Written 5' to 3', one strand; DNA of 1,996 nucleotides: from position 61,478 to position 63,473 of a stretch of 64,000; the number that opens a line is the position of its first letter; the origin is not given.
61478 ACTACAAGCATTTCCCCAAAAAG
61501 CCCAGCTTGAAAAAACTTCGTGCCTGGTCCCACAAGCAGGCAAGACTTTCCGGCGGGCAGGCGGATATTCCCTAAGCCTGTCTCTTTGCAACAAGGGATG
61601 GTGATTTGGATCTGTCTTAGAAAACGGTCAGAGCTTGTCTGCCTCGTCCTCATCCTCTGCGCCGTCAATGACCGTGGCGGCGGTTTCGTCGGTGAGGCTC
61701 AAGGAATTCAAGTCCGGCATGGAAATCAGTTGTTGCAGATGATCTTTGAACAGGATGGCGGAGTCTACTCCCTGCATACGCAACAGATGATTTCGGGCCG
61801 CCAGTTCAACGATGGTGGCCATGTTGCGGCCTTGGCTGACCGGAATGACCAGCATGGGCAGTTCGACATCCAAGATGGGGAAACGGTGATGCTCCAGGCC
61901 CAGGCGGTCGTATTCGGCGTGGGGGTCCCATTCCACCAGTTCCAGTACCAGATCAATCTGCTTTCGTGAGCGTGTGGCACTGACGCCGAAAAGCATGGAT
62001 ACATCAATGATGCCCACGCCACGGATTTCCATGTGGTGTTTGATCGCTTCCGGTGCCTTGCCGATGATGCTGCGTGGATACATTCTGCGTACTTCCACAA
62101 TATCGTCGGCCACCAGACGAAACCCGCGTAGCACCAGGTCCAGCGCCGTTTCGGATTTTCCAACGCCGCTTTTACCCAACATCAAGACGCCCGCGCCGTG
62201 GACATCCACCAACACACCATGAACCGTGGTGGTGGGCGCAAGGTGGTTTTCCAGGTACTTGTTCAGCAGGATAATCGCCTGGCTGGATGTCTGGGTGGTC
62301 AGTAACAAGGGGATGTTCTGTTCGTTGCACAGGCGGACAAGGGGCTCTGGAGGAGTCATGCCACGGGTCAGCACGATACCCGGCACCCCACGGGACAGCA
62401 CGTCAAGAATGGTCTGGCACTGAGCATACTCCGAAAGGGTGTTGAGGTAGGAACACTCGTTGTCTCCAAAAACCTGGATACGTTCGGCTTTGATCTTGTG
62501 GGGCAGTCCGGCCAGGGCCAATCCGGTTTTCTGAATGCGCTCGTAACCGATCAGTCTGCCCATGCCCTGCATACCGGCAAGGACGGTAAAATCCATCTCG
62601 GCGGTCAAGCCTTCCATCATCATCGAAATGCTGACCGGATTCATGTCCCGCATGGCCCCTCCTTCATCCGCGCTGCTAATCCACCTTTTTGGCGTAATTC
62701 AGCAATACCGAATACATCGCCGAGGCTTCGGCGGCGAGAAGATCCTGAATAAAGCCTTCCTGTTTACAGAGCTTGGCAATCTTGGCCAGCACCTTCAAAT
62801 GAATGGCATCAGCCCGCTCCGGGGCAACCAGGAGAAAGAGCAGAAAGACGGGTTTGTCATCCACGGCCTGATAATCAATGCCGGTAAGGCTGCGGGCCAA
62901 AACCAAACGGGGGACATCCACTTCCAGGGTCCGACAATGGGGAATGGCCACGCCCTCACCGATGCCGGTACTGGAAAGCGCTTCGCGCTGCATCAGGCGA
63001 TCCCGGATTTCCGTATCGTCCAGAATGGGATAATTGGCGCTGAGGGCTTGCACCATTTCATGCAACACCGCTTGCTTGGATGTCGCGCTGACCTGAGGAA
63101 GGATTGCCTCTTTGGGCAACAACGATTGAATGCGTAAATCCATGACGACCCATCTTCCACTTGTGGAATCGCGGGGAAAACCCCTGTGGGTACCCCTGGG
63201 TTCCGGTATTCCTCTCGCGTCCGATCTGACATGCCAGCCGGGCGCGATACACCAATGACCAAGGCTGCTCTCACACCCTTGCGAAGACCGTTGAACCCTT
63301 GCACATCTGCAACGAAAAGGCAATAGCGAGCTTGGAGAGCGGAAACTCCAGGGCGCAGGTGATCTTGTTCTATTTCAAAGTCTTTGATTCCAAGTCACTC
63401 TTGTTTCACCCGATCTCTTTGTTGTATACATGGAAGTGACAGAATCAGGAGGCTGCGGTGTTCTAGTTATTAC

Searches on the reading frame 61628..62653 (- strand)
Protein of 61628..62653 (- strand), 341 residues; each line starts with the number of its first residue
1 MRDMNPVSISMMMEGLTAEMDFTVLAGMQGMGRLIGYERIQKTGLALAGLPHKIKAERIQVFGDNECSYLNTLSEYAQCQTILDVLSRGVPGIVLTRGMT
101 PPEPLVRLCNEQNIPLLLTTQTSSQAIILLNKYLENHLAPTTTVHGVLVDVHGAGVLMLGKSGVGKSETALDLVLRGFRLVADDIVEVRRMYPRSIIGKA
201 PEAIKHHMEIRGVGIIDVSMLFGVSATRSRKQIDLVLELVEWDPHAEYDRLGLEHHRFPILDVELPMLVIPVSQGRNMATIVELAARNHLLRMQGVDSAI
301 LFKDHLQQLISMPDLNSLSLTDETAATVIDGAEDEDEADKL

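Call 44: find_encoding_contigs(protein=window:61628-62653:-, flank=10000, max_places=2)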
Protein window:61628-62653:- (341 aa): no gene with exactly this product is on record in the collection.

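Call 66: search_protein_families(library=pfam, proteins=[window:61628-62653:-], max_evalue=0.001)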
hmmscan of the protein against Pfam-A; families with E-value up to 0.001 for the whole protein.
window:61628-62653:- (341 aa): 3 families
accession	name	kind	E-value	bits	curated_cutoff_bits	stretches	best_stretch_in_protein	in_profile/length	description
PF07475.17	Hpr_kinase_C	-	2e-64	216.7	33.3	1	137-304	2-169/171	HPr Serine kinase C-terminal domain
PF02603.21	Hpr_kinase_N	-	4.2e-25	88.6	24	1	16-134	6-125/125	HPr Serine kinase N terminus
PF07085.17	DRTGG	-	3.3e-05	24.1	25.2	1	81-131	53-103/105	DRTGG domain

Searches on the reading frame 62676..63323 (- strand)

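Call 66: search_protein_families(library=pfam, proteins=[window:62676-63323:-], max_evalue=0.001)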
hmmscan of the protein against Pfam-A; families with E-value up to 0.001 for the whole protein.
window:62676-63323:- (215 aa): 1 family
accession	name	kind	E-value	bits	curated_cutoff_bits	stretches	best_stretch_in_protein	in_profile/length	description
PF00359.27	PTS_EIIA_2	-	1.2e-31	110.1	27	1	68-208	2-142/144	Phosphoenolpyruvate-dependent sugar phosphotransferase system, EIIA 2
